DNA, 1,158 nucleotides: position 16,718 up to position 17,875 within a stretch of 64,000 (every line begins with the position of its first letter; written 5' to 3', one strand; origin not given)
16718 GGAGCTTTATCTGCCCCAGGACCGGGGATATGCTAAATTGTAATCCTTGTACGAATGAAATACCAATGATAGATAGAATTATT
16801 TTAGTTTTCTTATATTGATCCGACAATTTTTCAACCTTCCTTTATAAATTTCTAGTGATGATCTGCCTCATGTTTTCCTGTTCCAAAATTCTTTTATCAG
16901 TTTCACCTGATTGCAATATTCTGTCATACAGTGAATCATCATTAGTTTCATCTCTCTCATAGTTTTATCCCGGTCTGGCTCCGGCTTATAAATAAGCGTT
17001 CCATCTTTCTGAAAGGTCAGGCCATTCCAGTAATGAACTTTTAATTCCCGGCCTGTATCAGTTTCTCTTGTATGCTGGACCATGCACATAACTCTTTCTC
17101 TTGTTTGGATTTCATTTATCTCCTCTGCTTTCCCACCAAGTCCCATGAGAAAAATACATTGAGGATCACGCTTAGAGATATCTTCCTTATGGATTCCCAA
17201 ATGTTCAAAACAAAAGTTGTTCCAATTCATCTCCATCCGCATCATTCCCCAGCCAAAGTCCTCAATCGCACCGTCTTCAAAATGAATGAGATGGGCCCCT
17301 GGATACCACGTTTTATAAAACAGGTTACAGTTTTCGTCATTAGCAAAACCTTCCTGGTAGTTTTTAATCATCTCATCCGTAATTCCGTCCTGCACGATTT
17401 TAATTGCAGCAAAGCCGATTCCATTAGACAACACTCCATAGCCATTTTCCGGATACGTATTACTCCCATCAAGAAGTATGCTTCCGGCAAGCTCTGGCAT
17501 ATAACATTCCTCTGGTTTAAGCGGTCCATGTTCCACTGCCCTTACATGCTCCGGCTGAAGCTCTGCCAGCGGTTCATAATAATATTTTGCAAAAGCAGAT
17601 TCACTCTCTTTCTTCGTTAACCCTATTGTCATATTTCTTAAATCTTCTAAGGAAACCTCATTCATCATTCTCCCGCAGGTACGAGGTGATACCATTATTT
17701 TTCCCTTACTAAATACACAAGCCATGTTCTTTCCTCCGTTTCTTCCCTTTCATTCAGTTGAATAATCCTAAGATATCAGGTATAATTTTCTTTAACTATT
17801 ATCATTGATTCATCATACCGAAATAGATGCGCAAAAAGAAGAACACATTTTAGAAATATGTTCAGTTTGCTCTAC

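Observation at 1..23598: Co-localisation of most known gut flavonoid-degradation steps in about 23 kb, without an OYE-type enoate reductase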

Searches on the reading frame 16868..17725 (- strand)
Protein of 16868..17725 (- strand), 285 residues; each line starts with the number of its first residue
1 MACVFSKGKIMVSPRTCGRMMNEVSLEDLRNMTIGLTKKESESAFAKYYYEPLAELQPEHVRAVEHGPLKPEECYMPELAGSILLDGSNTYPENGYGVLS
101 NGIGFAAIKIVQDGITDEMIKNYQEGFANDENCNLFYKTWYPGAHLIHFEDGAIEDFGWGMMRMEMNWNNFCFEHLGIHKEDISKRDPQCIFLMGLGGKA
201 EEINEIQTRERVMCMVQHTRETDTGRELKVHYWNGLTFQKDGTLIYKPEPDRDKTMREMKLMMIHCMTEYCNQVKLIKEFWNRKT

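Call 4: search_protein_families(library=pfam, proteins=[window:16868-17725:-])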
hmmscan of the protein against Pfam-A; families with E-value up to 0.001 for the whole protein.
window:16868-17725:- (285 aa): 1 family
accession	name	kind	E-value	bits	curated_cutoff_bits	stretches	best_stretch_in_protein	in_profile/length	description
PF18089.7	DAPG_hydrolase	-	1.7e-12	47.8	22.7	1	84-276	10-217/223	DAPG hydrolase PhiG domain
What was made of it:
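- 16868..17725 (-): Divergent Phy/PhlG-family (DAPG hydrolase) C-C hydrolase. Presumed acylphloroglucinol (dihydrochalcone) hydrolase. Pfam 47.8 bits (call 4).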

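Call 7: search_solved_structures(query=window:16868-17725:-, max_evalue=0.01, show_alignments=1)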
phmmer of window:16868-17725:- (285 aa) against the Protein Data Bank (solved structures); distinct sequences matched with E-value up to 0.01: 0.
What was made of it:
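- Tried and rejected: A direct sequence search of the Phy-like protein against PDB found nothing (call 7).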

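Call 46: find_homologous_proteins(query=window:16868-17725:-, max_evalue=0.001)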
Query window:16868-17725:- (285 aa): 41 proteins with E <= 0.001 among 364 candidates.
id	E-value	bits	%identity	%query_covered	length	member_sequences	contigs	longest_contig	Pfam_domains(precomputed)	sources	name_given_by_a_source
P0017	9.2e-179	611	89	100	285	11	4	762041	PF18089.8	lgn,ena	-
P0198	6.3e-168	575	83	100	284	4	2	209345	PF18089.8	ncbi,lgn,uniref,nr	ncbi:DAPG hydrolase family protein [Lacrimispora sp.]|uniref:DAPG hydrolase family protein n=1 Tax=L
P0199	2.7e-158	544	79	100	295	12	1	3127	PF18089.8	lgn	-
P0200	4.2e-110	385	56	99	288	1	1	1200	PF18089.8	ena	-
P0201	2.6e-108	380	58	99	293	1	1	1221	PF18089.8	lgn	-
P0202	2.6e-104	366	56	99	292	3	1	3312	PF18089.8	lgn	-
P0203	3.3e-103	363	55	99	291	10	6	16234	PF18089.8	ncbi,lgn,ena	-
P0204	1.8e-99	351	54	99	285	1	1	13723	PF18089.8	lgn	-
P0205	8.7e-97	342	52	99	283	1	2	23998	PF18089.8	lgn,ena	-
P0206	1.3e-96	341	53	100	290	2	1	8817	PF18089.8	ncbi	-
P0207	1.5e-96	341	50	99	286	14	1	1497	PF18089.8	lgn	-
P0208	2.4e-96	340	53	99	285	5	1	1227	PF18089.8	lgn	-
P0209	7.0e-96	339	53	100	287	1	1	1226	PF18089.8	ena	-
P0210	5.3e-91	323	51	99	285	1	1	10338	PF18089.8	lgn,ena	-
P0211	1.3e-88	315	49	99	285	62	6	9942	PF18089.8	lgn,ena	-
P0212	8.4e-88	312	52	97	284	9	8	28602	PF18089.8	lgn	-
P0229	3.0e-77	278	46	97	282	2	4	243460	PF18089.8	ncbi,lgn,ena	-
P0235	1.4e-66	243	42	98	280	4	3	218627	PF18089.8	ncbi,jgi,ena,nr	ncbi:MAG: DAPG hydrolase family protein [Saccharofermentanales bacterium]|jgi:hypothetical protein|n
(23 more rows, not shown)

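Call 48: search_solved_structures(query=A3, max_evalue=1, show_alignments=2)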
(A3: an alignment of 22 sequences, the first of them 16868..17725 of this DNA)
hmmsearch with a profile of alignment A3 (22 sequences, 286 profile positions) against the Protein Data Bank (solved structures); distinct sequences matched with E-value up to 1: 4.
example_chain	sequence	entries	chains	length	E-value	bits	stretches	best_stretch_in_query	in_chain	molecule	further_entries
5xey_A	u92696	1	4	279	1.4e-08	37.4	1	37-145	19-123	phloretin hydrolase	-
5xe5_A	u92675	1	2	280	1.5e-08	37.4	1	37-145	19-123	phloretin hydrolase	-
3hwp_A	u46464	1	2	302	1.4e-05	27.6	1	41-236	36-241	PhlG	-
2m0d_A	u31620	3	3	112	0.33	13.2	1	17-74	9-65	Zinc finger and BTB domain-containing protein 17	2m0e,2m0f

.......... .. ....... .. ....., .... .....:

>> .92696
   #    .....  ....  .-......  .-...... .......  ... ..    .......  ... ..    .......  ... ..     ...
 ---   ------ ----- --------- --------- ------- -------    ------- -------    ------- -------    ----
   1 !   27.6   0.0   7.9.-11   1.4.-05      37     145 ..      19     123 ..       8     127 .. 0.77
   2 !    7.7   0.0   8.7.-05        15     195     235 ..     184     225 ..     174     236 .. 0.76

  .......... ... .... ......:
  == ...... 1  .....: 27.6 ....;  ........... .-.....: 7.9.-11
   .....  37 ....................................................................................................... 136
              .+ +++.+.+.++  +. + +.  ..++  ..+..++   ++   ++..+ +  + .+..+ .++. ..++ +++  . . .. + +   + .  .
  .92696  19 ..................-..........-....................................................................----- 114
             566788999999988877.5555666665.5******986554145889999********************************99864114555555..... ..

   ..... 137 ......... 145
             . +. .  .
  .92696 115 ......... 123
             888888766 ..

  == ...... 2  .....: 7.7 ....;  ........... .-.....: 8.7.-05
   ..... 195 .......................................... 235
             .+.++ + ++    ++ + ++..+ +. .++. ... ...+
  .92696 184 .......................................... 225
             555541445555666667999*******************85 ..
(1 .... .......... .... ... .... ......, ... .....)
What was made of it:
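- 16868..17725 (-): Profile hits 5xey at 1.4e-8 and 3hwp at 1.4e-5 (call 48).
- On Phloretin hydrolase / PhlG (DAPG hydrolase family): Family profile hits 5xey at 1.4e-8 and 3hwp at 1.4e-5 (call 48).
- Checked: The Phy-like gene is at 16868-17725 (DAPG_hydrolase 47.8 bits against a cut-off of 22.7; a family profile hits M. abscessus phloretin hydrolase 5xey at 1.4e-8 and PhlG at 1.4e-5; calls 4, 48).
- Tried and rejected: Only the family profile reached Phy/PhlG (call 48).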

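Call 50: find_encoding_contigs(protein=P0229, flank=10000, max_places=2)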
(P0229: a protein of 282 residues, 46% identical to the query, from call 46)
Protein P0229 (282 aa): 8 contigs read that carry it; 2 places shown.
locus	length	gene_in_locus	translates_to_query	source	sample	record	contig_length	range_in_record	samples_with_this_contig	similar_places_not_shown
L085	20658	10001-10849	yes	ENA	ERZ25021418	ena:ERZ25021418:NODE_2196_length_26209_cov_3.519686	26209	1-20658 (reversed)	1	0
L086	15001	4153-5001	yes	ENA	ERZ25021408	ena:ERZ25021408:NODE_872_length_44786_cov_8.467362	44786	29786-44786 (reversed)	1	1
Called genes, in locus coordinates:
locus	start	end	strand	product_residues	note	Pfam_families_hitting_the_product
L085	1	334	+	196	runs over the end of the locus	PF01121:CoaE, PF03668:RapZ-like_N (weak), PF13238:AAA_18 (weak)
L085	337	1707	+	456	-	PF02127:Peptidase_M18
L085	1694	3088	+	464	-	PF01546:Peptidase_M20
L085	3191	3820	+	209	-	PF00574:CLP_protease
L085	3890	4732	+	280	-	PF02673:BacA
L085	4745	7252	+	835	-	PF17854:FtsK_alpha, PF01580:FtsK_SpoIIIE, PF12846:AAA_10 (faint), PF09397:FtsK_gamma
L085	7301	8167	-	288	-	PF02311:AraC_binding, PF00165:HTH_AraC, PF12833:HTH_18, PF00165:HTH_AraC (weak)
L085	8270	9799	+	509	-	PF00890:FAD_binding_2, PF01134:GIDA (faint), PF01266:DAO, PF01494:FAD_binding_3 (weak), PF07992:Pyr_redox_2, PF12831:FAD_oxidored, PF13450:NAD_binding_8, PF01266:DAO, +3 more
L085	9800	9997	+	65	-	PF00037:Fer4 (weak), PF13370:Fer4_13 (weak)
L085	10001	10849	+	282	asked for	PF18089:DAPG_hydrolase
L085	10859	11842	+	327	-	PF03358:FMN_red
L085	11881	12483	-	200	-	PF02224:Cytidylate_kin (faint), PF13238:AAA_18 (faint)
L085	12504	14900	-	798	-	PF01588:tRNA_bind, PF03483:B3_4, PF03484:B5, PF17759:tRNA_synthFbeta, PF03147:FDX-ACB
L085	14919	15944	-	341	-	PF02912:Phe_tRNA-synt_N, PF01409:tRNA-synt_2d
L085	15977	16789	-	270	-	PF01522:Polysacc_deac_1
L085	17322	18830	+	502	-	PF03853:YjeF_N, PF01256:Carb_kinase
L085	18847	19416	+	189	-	-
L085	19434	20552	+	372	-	PF01168:Ala_racemase_N, PF00842:Ala_racemase_C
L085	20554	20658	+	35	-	?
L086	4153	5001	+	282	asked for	PF18089:DAPG_hydrolase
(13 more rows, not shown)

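Call 51: find_encoding_contigs(protein=P0235, flank=10000, max_places=2)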
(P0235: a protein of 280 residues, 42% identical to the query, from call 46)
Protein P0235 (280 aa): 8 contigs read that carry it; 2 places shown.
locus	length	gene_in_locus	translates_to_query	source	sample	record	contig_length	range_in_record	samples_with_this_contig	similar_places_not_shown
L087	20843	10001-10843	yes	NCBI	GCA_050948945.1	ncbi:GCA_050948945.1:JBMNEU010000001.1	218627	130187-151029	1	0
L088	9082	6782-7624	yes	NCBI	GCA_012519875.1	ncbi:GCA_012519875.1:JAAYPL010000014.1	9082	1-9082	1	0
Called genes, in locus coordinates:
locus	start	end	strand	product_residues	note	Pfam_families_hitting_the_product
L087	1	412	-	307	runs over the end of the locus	PF02633:Creatininase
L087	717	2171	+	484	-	PF01547:SBP_bac_1 (weak)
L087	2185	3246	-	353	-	PF13936:HTH_38, PF00665:rve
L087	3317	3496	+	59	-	PF12010:DUF3502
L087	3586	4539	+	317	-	PF00528:BPD_transp_1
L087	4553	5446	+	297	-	PF00528:BPD_transp_1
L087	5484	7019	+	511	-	PF00135:COesterase, PF20434:BD-FAE, PF07859:Abhydrolase_3 (faint)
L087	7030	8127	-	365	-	PF00083:Sugar_tr, PF07690:MFS_1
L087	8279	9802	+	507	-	PF00890:FAD_binding_2, PF01134:GIDA (faint), PF01266:DAO, PF01494:FAD_binding_3 (weak), PF01946:Thi4 (weak), PF07992:Pyr_redox_2, PF12831:FAD_oxidored, PF13450:NAD_binding_8, +2 more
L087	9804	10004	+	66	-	PF13370:Fer4_13 (weak)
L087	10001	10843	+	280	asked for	PF18089:DAPG_hydrolase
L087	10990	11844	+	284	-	PF01261:AP_endonuc_2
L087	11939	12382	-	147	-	PF19906:CGDB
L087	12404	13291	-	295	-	PF01261:AP_endonuc_2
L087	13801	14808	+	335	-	PF01208:URO-D (weak)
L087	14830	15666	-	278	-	PF00753:Lactamase_B, PF23023:Anti-Pycsar_Apyc1 (weak), PF12706:Lactamase_B_2 (weak)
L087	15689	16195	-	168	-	PF09719:C_GCAxxG_C_C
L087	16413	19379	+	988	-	-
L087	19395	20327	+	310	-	PF13240:Zn_Ribbon_1 (weak)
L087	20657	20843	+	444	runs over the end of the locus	PF03448:MgtE_N, PF00571:CBS, PF01769:MgtE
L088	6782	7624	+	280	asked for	PF18089:DAPG_hydrolase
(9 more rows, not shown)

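Call 55: find_encoding_contigs(protein=P0212, flank=10000, max_places=3)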
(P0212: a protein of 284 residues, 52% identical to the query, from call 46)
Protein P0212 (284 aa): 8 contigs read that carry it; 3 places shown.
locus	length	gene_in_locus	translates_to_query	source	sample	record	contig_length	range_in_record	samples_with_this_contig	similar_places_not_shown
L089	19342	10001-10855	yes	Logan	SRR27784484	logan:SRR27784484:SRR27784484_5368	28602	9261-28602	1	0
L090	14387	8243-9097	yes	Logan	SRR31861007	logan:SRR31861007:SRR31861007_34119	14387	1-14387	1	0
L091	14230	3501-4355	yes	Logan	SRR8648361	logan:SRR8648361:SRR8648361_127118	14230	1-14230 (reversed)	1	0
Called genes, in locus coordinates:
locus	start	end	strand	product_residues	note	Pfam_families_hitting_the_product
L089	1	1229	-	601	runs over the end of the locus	PF05569:Peptidase_M56, PF00905:Transpeptidase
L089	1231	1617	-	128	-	PF03965:Penicillinase_R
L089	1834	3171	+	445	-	PF02386:TrkH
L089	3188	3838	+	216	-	PF02254:TrkA_N, PF02080:TrkA_C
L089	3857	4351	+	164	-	-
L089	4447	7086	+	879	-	PF02702:KdpD, PF13493:DUF4118, PF00512:HisKA, PF02518:HATPase_c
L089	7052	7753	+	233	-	PF00072:Response_reg, PF00486:Trans_reg_C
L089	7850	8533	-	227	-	PF00440:TetR_N (weak)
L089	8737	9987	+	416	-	PF07690:MFS_1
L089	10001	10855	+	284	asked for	PF18089:DAPG_hydrolase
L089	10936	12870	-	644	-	PF08279:HTH_11, PF00874:PRD (faint), PF00359:PTS_EIIA_2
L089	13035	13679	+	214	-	PF00596:Aldolase_II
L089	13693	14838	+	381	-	PF00465:Fe-ADH, PF13685:Fe-ADH_2, PF25137:ADH_Fe_C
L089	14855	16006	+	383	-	PF07690:MFS_1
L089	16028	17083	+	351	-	PF02826:2-Hacid_dh_C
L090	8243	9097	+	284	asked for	PF18089:DAPG_hydrolase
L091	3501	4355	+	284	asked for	PF18089:DAPG_hydrolase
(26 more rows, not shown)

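Call 56: find_related_loci(query=A3, collection=metagenome_contigs, flank=10000)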
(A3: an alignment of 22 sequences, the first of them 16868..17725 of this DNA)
Query A3 (285 aa) in metagenome_contigs; peptide patterns used: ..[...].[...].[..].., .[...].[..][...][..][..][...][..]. (x = any residue, [..] = any of these).
148 stretches matched a pattern; 58 encode a relative of the query (tblastn E <= 1e-3); 58 distinct loci.
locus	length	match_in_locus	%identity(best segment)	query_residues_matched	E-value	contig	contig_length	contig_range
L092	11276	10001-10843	49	1-281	1e-93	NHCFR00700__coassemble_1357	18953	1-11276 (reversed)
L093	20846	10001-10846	48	1-283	4e-91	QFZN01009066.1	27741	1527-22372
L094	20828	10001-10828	50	5-282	6e-91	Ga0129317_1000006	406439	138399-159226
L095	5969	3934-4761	50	5-282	6e-91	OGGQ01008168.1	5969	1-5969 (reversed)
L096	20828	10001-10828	50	5-282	6e-91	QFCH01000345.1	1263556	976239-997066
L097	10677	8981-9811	47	11-283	1e-90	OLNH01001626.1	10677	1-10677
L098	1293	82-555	50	123-282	4e-50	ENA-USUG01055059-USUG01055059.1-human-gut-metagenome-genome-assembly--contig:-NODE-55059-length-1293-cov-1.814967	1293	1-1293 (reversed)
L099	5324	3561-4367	36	11-283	1e-45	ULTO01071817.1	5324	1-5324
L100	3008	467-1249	35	19-283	8e-40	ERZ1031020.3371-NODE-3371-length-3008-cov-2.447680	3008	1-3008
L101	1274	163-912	32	28-282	1e-37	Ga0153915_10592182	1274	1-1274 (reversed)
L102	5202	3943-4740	32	15-281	5e-34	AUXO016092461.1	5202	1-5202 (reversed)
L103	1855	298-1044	30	31-281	4e-29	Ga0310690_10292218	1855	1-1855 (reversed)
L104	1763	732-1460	27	36-282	7e-21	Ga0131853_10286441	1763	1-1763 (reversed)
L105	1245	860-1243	31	27-155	4e-19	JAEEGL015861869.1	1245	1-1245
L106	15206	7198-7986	26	35-281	3e-18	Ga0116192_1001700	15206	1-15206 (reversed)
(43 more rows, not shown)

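Call 73: search_protein_families(library=ncbifam, max_evalue=1e-10, proteins=[L085:8270-9799:+, L087:8279-9802:+, L097:2015-3466:+])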
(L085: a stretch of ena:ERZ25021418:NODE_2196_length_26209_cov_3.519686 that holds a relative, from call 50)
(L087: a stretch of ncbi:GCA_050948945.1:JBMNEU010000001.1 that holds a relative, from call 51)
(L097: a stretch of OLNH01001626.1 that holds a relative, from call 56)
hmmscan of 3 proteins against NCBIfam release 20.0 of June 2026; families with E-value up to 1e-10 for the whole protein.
L085:8270-9799:+ (509 aa): 25 families
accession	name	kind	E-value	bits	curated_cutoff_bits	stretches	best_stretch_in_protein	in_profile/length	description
NF053717.1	VnlPnlRedVprA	equivalog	1.2e-61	209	600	1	5-477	6-452/481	vinyl phenol reductase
TIGR01813.1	flavo_cyto_c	subfamily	7.3e-45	153.5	285.45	1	141-477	127-423/444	flavocytochrome c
NF005064.0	PRK06481.1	equivalog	8.6e-42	143.5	542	1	345-477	349-476/506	flavocytochrome c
NF004789.0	PRK06134.1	subfamily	1.5e-40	139.4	747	1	141-483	214-551/581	FAD-dependent oxidoreductase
NF006130.0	PRK08274.1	equivalog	1e-38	133.4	369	1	4-489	4-449/467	FAD-dependent tricarballylate dehydrogenase TcuA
NF009478.0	PRK12844.1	equivalog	2.3e-37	128.6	789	1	107-474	169-522/559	3-ketosteroid-delta-1-dehydrogenase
NF005508.0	PRK07121.1-1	equivalog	4.3e-33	114.6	537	2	139-338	170-351/497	FAD-binding protein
NF005510.0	PRK07121.1-3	subfamily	1.6e-31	109.7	481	2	138-339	174-347/492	FAD-binding protein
NF005882.1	PRK07843.1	equivalog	5.4e-31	107.6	788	1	142-472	200-519/547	3-oxosteroid 1-dehydrogenase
NF009473.0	PRK12835.1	subfamily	7.5e-29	100.6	837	1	153-472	221-538/585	FAD-binding protein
NF009476.0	PRK12839.1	equivalog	4.5e-28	97.7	940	1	295-488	357-552/572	FAD-dependent oxidoreductase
NF009477.0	PRK12843.1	equivalog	2.3e-27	95.7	758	1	143-480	220-549/578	FAD-dependent oxidoreductase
NF005511.0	PRK07121.1-4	equivalog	7.3e-27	94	466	1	294-473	340-513/553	FAD-binding protein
NF005512.0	PRK07121.1-5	subfamily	4.2e-25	88.2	812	1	294-474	304-461/489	FAD-binding protein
NF053676.1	4oxCHCAChcC1Cy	equivalog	4.5e-24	84.8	1000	1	294-494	320-523/528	4-oxocyclohexanecarboxylate 2-dehydrogenase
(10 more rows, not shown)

L087:8279-9802:+ (507 aa): 26 families (the best 25 are shown)
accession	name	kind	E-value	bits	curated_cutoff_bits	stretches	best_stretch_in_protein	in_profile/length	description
NF053717.1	VnlPnlRedVprA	equivalog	2.5e-55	188.2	600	1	7-477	8-454/481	vinyl phenol reductase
TIGR01813.1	flavo_cyto_c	subfamily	1.2e-43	149.5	285.45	1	138-486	123-434/444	flavocytochrome c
NF009478.0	PRK12844.1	equivalog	3.2e-38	131.4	789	1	141-500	207-549/559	3-ketosteroid-delta-1-dehydrogenase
NF006130.0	PRK08274.1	equivalog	1.5e-36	126.3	369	1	5-503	5-462/467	FAD-dependent tricarballylate dehydrogenase TcuA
NF004789.0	PRK06134.1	subfamily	4.4e-36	124.6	747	1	142-476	215-545/581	FAD-dependent oxidoreductase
NF005510.0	PRK07121.1-3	subfamily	1.7e-33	116.2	481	1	359-471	342-458/492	FAD-binding protein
NF005064.0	PRK06481.1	equivalog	8.8e-33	113.8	542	1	292-504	320-504/506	flavocytochrome c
NF009477.0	PRK12843.1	equivalog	2.4e-31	108.8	758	1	143-475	220-545/578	FAD-dependent oxidoreductase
NF005882.1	PRK07843.1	equivalog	8.7e-30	103.6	788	1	153-470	210-519/547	3-oxosteroid 1-dehydrogenase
NF005508.0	PRK07121.1-1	equivalog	2e-26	92.6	537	0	141-337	172-352/497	FAD-binding protein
NF053677.1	Desat2ChcC2Cyan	equivalog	5.6e-26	91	900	1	141-468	200-521/558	4-oxocyclohex-2-ene-1-carboxylate 5-dehydrogenase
NF009473.0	PRK12835.1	subfamily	1.7e-25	89.5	837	1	161-500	229-567/585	FAD-binding protein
NF053676.1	4oxCHCAChcC1Cy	equivalog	1.5e-23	83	1000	1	143-471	186-499/528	4-oxocyclohexanecarboxylate 2-dehydrogenase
NF005512.0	PRK07121.1-5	subfamily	5e-23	81.4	812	1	292-471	304-460/489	FAD-binding protein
NF005511.0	PRK07121.1-4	equivalog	6.9e-23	80.9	466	1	292-471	340-513/553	FAD-binding protein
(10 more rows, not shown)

L097:2015-3466:+ (483 aa): 28 families (the best 25 are shown)
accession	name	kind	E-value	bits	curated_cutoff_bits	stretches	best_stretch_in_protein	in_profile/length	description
NF053717.1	VnlPnlRedVprA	equivalog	1.7e-85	287.7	600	1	7-477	8-480/481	vinyl phenol reductase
TIGR01813.1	flavo_cyto_c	subfamily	7e-54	183.2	285.45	1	7-441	1-415/444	flavocytochrome c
NF005064.0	PRK06481.1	equivalog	2.7e-50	171.5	542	1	7-480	63-504/506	flavocytochrome c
NF006130.0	PRK08274.1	equivalog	7.5e-48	163.5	369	1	5-480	5-463/467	FAD-dependent tricarballylate dehydrogenase TcuA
NF005511.0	PRK07121.1-4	equivalog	2.1e-44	151.9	466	2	178-479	258-543/553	FAD-binding protein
NF005510.0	PRK07121.1-3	subfamily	1.1e-42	146.4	481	2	5-310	22-343/492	FAD-binding protein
NF004789.0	PRK06134.1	subfamily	5e-40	137.6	747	1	143-478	223-570/581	FAD-dependent oxidoreductase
NF005508.0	PRK07121.1-1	equivalog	1.5e-38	132.6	537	2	7-116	22-130/497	FAD-binding protein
NF009478.0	PRK12844.1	equivalog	3e-38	131.5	789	1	145-478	218-551/559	3-ketosteroid-delta-1-dehydrogenase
NF005512.0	PRK07121.1-5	subfamily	2.5e-35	121.9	812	2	128-477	172-488/489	FAD-binding protein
NF009473.0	PRK12835.1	subfamily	5.4e-35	120.9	837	1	147-480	223-571/585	FAD-binding protein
NF005509.0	PRK07121.1-2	subfamily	4.7e-34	117.9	630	1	138-476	204-522/527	FAD-binding protein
TIGR02485.1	CobZ_N-term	equivalog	3.1e-31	108.6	372.55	2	7-308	3-304/437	FAD-dependent tricarballylate dehydrogenase TcuA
NF009477.0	PRK12843.1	equivalog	4.5e-31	107.9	758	1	143-478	227-571/578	FAD-dependent oxidoreductase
NF053677.1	Desat2ChcC2Cyan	equivalog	1.9e-30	105.7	900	1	139-476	205-552/558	4-oxocyclohex-2-ene-1-carboxylate 5-dehydrogenase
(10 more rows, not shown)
